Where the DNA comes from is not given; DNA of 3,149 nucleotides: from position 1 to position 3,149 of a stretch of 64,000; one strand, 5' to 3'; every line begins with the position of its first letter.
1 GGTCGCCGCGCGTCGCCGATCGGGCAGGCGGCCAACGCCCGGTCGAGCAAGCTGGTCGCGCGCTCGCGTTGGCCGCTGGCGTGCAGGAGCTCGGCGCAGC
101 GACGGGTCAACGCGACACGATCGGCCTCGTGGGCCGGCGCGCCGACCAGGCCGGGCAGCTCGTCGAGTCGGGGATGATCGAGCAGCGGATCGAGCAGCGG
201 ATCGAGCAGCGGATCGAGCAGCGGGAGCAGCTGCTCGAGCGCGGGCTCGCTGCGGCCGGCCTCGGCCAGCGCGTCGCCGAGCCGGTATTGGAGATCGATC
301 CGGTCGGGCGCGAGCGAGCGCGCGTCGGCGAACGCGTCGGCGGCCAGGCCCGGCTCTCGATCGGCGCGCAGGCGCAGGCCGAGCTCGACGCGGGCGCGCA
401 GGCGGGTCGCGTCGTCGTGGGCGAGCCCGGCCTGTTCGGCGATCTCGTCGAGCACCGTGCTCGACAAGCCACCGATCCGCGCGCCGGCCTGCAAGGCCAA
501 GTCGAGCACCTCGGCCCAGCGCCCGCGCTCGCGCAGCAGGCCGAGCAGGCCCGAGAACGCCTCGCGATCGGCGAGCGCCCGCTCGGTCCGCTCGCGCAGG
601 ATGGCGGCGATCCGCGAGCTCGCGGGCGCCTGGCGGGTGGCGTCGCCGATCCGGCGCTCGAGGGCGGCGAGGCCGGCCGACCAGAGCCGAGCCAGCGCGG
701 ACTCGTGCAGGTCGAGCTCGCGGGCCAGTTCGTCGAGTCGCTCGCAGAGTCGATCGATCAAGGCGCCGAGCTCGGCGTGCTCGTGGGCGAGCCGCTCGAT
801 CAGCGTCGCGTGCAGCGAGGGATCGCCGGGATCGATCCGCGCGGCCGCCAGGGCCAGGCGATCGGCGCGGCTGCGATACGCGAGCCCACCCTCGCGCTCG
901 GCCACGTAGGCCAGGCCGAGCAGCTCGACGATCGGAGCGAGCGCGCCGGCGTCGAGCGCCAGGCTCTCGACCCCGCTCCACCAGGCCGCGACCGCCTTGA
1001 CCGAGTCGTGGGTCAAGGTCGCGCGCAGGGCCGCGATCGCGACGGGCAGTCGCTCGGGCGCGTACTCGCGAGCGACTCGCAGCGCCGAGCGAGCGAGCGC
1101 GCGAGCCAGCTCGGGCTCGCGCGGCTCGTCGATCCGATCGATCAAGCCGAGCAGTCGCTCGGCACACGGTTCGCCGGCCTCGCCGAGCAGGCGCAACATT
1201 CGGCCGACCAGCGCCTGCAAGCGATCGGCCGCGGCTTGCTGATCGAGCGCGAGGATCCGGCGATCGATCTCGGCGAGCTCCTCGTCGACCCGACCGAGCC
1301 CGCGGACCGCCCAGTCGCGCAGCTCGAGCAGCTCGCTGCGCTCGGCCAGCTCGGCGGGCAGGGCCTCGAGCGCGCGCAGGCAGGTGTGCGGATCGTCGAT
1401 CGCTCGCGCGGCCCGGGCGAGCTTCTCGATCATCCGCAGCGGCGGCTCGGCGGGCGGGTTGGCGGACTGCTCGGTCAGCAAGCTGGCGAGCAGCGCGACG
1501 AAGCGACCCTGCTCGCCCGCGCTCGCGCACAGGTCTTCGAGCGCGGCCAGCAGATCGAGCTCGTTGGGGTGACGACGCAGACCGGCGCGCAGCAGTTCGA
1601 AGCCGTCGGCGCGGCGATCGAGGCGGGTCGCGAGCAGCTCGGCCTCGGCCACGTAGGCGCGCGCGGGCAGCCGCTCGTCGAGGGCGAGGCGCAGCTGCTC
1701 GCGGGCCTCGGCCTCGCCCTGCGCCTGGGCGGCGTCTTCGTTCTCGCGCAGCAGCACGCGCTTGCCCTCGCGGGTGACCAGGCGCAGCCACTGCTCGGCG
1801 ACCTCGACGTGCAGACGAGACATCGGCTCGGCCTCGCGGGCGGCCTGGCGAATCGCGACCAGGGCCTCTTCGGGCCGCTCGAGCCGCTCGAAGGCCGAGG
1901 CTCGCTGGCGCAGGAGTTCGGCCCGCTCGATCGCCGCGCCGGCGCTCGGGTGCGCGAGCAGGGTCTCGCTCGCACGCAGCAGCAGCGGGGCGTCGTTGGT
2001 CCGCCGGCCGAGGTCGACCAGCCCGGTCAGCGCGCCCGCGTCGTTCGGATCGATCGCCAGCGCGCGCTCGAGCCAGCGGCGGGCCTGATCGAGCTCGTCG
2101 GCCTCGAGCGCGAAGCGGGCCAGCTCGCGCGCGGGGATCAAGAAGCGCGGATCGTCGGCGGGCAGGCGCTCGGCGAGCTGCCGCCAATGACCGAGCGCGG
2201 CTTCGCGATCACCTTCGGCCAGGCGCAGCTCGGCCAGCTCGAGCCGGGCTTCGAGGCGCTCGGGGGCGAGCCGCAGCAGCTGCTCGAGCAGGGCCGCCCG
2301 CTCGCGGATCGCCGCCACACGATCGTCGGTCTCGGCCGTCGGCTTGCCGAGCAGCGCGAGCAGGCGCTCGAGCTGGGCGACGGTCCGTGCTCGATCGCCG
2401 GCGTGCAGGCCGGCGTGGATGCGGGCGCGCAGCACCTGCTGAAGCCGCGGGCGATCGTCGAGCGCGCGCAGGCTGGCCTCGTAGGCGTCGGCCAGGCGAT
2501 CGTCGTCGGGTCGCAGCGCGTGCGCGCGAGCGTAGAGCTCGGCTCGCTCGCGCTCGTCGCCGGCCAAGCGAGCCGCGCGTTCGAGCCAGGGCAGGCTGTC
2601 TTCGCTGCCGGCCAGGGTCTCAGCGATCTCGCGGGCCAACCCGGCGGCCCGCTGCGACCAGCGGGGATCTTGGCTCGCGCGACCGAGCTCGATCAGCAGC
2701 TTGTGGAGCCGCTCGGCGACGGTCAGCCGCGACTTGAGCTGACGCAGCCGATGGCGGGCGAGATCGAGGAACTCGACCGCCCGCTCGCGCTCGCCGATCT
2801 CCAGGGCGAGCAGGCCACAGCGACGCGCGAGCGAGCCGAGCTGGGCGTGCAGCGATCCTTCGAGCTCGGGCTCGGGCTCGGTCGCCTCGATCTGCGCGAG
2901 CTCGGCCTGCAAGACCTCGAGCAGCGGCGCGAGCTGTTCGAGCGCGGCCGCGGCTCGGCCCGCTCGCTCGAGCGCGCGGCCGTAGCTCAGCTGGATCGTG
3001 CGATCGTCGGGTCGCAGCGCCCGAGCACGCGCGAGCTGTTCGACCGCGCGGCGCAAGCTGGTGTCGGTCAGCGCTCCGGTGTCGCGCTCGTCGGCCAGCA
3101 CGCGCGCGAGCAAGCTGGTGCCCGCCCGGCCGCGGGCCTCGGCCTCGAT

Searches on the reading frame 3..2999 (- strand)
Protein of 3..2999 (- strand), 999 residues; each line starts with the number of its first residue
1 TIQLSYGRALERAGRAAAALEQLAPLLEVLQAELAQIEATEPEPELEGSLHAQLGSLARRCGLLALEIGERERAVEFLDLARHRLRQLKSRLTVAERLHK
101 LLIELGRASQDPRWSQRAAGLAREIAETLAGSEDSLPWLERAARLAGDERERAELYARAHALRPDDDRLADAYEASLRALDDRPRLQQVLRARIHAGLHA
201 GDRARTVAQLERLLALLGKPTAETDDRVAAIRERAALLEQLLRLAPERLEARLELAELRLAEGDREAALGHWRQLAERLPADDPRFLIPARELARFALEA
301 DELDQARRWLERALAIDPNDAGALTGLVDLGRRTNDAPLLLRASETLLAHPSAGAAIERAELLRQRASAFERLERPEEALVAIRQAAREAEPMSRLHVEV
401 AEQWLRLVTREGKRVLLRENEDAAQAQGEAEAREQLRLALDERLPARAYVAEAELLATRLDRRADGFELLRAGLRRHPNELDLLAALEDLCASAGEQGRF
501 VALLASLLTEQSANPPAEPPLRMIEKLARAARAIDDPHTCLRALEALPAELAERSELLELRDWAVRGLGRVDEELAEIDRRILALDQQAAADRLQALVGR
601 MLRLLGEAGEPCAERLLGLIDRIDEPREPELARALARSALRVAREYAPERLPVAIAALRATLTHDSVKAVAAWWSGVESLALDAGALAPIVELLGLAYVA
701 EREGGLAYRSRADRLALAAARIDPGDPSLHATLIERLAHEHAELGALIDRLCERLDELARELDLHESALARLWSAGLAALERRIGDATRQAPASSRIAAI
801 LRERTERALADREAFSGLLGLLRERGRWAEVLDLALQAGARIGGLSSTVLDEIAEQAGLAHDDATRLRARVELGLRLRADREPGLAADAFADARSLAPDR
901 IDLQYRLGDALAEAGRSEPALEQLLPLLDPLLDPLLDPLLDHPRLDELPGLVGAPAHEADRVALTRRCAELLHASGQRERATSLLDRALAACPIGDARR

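Call 47: search_protein_families(library=pfam, proteins=[window:3-2999:-], max_evalue=0.001)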
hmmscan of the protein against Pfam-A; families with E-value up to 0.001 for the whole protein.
window:3-2999:- (999 aa): 3 families
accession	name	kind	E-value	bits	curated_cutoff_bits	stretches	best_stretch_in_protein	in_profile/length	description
PF23914.1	TPR_CcmH_CycH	-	3.6e-08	33.8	42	0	233-285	105-157/158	Cytochrome c-type biogenesis protein H TPR domain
PF00515.34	TPR_1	-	0.00028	21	27.8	0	301-320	15-34/34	Tetratricopeptide repeat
PF13428.12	TPR_14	-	0.00065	20.6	23.5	1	291-330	5-44/44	Tetratricopeptide repeat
